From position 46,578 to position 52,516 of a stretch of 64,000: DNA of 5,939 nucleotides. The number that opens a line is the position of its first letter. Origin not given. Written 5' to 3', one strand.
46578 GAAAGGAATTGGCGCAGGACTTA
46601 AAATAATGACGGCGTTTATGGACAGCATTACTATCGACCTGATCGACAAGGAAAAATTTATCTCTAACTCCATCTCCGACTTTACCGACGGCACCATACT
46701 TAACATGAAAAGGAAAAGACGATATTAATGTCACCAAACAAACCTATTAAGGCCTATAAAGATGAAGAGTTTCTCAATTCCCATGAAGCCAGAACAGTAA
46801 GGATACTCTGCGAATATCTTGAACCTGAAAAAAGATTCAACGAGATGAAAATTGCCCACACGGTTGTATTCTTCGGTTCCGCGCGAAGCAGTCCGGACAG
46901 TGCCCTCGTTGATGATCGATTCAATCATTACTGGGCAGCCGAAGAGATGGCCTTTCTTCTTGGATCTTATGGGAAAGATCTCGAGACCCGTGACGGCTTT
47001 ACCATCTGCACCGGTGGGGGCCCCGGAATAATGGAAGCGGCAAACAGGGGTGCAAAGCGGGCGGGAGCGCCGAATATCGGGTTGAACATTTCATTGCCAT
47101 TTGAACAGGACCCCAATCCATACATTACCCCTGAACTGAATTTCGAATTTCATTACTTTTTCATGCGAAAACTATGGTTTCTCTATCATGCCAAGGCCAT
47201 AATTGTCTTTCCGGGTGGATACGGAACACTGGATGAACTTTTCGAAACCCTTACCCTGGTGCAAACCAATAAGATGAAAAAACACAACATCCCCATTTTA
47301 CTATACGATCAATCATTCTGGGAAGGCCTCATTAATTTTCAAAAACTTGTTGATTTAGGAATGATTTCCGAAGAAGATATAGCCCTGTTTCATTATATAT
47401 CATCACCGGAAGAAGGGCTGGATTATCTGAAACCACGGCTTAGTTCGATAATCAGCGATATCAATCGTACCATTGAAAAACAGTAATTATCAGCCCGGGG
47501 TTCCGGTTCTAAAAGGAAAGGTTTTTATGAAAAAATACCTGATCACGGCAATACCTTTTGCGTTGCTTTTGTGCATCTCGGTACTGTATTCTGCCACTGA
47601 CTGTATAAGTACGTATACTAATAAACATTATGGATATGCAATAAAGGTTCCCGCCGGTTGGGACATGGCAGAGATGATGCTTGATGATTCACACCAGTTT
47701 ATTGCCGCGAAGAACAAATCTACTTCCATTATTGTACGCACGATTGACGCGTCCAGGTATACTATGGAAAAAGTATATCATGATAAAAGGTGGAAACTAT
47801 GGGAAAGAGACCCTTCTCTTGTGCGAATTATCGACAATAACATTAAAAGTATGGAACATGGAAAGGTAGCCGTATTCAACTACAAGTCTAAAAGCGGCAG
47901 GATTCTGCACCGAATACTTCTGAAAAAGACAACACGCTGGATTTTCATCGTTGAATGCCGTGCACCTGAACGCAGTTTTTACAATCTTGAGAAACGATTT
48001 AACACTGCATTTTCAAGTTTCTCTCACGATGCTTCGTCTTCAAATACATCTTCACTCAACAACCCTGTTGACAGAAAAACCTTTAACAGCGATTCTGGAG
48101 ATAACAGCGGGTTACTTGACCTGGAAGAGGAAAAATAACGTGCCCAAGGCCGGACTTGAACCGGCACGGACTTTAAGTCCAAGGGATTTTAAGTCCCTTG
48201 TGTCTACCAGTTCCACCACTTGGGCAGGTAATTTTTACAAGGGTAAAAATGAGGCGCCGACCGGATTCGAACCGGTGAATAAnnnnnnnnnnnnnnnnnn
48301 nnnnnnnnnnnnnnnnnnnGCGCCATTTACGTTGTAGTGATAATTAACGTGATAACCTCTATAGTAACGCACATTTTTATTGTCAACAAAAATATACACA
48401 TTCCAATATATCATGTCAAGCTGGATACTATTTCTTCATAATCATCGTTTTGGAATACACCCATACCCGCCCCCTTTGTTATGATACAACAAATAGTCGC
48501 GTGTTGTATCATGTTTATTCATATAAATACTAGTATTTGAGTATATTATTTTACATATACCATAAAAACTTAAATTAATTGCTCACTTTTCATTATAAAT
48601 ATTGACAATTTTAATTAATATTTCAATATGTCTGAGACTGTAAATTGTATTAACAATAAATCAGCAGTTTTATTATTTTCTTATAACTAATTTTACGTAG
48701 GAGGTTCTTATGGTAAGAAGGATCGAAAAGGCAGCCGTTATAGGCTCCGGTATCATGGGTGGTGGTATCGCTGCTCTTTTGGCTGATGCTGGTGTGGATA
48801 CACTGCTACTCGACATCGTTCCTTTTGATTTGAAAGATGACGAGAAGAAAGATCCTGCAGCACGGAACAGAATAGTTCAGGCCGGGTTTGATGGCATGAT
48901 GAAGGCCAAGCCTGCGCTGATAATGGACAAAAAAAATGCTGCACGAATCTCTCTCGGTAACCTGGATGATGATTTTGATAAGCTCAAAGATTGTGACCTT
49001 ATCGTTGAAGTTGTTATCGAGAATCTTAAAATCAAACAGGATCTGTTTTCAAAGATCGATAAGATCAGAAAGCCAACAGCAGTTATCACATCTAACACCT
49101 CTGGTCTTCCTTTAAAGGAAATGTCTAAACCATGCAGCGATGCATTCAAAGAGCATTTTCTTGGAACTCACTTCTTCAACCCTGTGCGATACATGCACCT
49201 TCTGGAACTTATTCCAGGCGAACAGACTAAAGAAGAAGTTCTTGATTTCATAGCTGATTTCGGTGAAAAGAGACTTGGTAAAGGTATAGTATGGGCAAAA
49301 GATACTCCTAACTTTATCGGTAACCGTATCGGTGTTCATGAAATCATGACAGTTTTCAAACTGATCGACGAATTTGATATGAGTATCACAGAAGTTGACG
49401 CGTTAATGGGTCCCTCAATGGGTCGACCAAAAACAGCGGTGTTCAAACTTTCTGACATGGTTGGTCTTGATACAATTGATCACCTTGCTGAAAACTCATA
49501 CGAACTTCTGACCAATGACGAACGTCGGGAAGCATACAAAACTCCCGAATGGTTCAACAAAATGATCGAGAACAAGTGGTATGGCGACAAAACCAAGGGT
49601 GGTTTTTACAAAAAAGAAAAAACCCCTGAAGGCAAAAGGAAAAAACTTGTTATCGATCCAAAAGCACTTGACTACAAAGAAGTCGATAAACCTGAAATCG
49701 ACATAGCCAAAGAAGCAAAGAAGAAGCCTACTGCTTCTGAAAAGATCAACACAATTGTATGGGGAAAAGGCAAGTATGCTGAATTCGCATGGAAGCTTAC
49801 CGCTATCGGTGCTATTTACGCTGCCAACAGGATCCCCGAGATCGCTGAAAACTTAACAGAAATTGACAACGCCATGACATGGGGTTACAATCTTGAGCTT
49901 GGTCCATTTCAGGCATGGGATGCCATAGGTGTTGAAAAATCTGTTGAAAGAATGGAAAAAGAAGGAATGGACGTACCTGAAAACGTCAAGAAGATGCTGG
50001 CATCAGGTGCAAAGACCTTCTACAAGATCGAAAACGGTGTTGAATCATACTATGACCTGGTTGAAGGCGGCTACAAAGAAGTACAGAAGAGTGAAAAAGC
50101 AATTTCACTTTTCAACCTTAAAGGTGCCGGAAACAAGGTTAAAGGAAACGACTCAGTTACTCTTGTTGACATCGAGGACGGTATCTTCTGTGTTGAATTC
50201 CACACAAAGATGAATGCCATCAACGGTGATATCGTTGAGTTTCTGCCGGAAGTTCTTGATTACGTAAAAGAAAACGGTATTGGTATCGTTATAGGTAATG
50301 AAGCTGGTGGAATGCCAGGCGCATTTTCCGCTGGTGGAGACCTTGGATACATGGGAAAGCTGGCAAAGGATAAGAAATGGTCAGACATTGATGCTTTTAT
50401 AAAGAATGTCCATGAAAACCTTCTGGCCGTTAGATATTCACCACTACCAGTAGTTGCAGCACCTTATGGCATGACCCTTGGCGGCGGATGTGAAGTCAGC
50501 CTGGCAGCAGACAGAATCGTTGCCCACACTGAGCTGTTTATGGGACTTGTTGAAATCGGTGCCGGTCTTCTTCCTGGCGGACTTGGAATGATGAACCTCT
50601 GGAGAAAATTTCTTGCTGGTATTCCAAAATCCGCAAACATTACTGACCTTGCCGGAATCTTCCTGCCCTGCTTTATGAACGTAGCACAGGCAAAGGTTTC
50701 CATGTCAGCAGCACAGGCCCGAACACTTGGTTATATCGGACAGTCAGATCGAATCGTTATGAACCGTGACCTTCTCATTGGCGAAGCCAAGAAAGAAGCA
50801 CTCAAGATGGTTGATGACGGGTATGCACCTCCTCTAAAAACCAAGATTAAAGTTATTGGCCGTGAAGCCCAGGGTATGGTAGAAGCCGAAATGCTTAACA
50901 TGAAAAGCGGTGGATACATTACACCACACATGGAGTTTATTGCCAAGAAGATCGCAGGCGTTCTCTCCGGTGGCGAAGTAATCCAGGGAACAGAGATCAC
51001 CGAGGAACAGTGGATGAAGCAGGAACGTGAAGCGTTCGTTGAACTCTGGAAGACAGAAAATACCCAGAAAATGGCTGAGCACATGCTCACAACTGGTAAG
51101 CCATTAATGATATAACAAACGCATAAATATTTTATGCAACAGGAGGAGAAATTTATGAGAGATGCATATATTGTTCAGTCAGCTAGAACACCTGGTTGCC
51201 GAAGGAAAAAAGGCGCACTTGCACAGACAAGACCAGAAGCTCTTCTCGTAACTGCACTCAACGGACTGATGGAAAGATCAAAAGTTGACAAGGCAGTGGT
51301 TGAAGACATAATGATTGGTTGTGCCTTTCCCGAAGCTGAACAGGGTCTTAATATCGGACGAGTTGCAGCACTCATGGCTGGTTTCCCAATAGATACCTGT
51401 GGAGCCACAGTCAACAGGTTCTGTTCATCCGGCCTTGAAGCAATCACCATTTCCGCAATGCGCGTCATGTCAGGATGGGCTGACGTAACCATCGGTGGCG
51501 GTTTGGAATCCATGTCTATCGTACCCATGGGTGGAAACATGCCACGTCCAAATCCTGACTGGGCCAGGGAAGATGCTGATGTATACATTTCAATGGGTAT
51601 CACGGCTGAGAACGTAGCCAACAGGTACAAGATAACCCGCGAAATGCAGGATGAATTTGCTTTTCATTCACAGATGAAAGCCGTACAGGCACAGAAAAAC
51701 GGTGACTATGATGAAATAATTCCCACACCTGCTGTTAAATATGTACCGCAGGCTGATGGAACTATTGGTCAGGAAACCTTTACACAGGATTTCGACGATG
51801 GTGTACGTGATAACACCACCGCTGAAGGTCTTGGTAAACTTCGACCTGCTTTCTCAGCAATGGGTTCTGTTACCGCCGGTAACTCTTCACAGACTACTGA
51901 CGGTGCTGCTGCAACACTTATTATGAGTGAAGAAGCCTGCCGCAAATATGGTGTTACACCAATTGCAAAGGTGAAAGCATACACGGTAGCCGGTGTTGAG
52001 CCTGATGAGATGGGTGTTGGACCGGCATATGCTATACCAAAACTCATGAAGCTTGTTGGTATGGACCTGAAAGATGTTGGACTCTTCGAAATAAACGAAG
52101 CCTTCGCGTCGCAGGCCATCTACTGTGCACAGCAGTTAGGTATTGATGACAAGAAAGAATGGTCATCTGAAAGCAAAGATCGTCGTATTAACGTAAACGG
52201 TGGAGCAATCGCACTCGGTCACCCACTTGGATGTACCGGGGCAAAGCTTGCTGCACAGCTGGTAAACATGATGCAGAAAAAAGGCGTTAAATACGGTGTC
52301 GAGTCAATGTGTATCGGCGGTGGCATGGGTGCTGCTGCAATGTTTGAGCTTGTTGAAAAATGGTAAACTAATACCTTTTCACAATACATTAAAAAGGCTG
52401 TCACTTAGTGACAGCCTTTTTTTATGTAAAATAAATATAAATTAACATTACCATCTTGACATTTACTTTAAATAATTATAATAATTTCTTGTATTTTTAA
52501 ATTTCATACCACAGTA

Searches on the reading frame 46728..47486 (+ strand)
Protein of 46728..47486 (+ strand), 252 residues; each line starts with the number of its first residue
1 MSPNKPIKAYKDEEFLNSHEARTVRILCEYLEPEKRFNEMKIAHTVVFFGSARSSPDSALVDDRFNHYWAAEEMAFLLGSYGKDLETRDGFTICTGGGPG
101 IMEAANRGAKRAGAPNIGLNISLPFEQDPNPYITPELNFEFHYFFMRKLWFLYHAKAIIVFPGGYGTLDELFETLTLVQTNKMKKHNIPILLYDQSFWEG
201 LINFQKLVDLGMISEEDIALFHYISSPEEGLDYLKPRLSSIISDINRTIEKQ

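Call 34: search_protein_families(library=pfam, proteins=[window:46728-47486:+], max_evalue=0.00001)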
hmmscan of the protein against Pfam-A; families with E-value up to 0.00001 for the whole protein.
window:46728-47486:+ (252 aa): 2 families
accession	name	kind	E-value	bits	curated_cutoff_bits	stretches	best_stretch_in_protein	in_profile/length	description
PF03641.19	Lysine_decarbox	-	8e-29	100.9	27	1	102-233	1-130/131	Possible lysine decarboxylase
PF18306.6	LDcluster4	-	2.6e-08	34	26.3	1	88-174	30-113/151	SLOG cluster4 family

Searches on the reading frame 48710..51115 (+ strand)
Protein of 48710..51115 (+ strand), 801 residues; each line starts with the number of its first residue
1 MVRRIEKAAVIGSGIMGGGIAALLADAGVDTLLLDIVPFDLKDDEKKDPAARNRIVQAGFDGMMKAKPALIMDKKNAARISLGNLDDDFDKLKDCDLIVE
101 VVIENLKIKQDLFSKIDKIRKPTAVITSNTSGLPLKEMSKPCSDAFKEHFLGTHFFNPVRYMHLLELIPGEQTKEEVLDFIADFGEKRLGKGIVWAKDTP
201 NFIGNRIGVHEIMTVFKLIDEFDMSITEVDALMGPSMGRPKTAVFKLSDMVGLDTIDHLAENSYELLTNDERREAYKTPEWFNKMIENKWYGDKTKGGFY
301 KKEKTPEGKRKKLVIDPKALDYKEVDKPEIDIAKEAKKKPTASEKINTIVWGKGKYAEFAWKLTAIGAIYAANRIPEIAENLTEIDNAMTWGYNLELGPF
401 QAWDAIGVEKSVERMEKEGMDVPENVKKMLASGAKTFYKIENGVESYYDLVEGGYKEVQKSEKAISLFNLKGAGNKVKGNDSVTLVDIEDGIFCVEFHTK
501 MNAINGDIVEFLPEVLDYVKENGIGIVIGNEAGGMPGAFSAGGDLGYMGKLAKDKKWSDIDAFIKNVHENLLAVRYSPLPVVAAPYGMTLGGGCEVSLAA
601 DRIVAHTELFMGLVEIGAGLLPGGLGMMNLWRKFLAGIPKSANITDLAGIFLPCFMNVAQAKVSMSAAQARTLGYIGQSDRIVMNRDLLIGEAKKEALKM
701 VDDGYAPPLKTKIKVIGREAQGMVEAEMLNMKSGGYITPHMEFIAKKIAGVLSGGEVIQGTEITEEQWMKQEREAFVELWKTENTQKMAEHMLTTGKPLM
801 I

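Call 34: search_protein_families(library=pfam, proteins=[window:48710-51115:+], max_evalue=0.00001)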
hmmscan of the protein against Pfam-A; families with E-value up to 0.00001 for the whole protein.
window:48710-51115:+ (801 aa): 4 families
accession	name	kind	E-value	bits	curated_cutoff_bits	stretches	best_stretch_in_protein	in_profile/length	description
PF02737.24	3HCDH_N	-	3.1e-44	151.5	22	1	7-198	1-179/180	3-hydroxyacyl-CoA dehydrogenase, NAD binding domain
PF00725.27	3HCDH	-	2.3e-20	73.4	22.1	1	202-301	2-96/97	3-hydroxyacyl-CoA dehydrogenase, C-terminal domain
PF00378.25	ECH_1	-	4e-17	62.8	27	1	488-633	2-143/251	Enoyl-CoA hydratase/isomerase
PF16113.10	ECH_2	-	1.9e-11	44.5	27.2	1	499-623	10-132/335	Enoyl-CoA hydratase/isomerase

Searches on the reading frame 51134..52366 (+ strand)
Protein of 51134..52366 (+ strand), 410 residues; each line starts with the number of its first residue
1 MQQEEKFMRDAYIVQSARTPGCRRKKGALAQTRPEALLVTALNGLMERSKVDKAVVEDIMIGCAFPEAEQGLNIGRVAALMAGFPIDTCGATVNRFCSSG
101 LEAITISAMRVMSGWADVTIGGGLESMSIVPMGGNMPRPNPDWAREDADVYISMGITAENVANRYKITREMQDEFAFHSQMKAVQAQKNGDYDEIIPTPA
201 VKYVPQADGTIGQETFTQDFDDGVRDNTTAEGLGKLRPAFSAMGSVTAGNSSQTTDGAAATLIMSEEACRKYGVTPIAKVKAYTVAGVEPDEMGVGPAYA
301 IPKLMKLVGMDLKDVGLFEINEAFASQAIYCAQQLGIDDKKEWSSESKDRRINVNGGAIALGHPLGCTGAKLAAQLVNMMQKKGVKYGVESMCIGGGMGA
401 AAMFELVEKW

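Call 34: search_protein_families(library=pfam, proteins=[window:51134-52366:+], max_evalue=0.00001)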
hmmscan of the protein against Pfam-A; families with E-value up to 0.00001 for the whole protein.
window:51134-52366:+ (410 aa): 2 families
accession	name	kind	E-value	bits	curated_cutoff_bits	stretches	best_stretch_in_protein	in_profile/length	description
PF00108.29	Thiolase_N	-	2.6e-64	217.6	26.4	1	12-267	2-260/260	Thiolase, N-terminal domain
PF02803.24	Thiolase_C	-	2.6e-46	156.7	27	1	275-405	2-122/123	Thiolase, C-terminal domain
